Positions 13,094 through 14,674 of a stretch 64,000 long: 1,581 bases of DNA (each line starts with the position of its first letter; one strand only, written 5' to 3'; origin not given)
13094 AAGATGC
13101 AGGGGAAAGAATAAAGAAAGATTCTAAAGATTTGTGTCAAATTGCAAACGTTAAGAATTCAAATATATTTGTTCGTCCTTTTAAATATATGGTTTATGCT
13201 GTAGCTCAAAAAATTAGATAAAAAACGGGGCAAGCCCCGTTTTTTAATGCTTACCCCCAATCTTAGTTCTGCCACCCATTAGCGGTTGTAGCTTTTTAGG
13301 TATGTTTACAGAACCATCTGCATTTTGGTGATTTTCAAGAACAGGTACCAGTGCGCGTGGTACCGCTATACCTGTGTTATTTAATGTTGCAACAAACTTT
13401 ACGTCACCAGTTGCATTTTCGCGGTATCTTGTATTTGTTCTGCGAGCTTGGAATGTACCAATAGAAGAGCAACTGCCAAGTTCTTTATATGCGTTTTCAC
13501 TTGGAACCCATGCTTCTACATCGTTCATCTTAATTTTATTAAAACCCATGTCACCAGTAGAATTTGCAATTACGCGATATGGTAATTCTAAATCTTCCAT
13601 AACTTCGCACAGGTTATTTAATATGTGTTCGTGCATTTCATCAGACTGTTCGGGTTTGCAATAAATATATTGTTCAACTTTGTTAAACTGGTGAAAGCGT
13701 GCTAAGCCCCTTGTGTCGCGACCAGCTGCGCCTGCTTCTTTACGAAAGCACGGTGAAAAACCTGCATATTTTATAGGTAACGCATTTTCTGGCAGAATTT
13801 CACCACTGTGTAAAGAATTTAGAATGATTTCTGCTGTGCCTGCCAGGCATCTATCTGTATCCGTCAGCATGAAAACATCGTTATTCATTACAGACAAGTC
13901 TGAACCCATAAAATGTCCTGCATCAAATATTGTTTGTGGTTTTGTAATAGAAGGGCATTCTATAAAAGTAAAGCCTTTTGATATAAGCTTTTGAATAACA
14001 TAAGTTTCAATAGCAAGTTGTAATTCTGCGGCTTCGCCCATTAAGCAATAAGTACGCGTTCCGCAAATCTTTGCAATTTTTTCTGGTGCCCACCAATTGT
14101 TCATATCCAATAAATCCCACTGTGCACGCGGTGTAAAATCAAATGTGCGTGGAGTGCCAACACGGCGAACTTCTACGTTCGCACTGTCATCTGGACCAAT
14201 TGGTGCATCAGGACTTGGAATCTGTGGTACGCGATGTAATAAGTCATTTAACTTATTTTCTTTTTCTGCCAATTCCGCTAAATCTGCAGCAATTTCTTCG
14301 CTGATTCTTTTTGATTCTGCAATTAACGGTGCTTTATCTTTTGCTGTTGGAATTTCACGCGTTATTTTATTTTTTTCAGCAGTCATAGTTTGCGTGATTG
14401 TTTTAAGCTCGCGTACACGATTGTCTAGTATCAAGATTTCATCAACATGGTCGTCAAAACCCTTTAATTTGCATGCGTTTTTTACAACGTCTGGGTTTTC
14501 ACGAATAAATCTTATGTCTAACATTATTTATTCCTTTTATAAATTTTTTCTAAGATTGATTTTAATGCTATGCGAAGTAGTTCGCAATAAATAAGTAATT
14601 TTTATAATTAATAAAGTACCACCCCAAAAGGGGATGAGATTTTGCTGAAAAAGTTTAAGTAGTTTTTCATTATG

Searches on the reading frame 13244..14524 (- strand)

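Call 86: search_protein_families(library=pfam, proteins=[window:13244-14524:-], max_evalue=0.00001)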
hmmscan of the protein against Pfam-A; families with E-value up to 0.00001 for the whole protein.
window:13244-14524:- (426 aa): 2 families
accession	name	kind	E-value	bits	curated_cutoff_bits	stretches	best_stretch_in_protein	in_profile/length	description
PF00587.30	tRNA-synt_2b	-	4.3e-32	112.1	29.3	1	224-399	10-179/179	tRNA synthetase class II core domain (G, H, P, S and T)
PF02403.27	Seryl_tRNA_N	-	1.3e-21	77.3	28.2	1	1-103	1-108/108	Seryl-tRNA synthetase N-terminal domain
